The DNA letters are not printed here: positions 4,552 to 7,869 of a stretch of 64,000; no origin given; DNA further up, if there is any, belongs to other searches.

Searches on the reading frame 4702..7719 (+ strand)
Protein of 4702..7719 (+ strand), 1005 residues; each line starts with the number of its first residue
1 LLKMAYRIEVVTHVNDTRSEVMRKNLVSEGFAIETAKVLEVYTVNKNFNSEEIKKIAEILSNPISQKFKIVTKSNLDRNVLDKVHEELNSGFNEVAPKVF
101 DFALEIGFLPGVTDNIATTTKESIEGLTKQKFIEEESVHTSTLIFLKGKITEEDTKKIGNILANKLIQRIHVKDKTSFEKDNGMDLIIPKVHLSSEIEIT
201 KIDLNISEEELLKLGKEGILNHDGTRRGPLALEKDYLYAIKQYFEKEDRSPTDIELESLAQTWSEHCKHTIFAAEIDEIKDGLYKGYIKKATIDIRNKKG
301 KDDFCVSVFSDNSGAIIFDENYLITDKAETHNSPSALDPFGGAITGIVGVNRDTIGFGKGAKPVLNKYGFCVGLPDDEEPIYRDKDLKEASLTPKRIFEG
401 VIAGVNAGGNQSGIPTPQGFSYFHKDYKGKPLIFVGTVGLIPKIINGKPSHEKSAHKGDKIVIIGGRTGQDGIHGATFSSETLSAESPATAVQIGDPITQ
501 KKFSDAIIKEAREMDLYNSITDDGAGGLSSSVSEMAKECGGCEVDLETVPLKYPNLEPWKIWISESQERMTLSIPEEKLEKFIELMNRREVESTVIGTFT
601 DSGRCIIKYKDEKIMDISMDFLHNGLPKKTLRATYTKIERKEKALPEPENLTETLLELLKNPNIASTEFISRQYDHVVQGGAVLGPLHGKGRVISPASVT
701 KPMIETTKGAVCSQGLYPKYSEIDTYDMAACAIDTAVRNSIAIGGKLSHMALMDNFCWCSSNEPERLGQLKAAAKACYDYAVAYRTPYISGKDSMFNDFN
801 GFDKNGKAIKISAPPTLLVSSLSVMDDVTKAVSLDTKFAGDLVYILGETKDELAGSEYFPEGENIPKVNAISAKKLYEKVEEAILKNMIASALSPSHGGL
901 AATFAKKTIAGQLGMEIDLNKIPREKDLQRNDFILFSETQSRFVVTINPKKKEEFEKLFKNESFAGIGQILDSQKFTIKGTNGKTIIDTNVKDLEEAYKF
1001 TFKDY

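Call 77: search_protein_families(library=pfam, proteins=[window:4702-7719:+], max_evalue=0.001)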
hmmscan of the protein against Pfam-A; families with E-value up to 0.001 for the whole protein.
window:4702-7719:+ (1005 aa): 3 families
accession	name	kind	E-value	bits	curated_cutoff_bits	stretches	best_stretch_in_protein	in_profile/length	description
PF02769.27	AIRS_C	-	3.7e-45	154.3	23.1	2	457-609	2-155/156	AIR synthase related protein, C-terminal domain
PF00586.29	AIRS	-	1.5e-14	54.8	24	1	311-441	2-112/112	AIR synthase related protein, N-terminal domain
PF18072.6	FGAR-AT_linker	-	2.5e-12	47.5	26.6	1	229-269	9-49/50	Formylglycinamide ribonucleotide amidotransferase linker domain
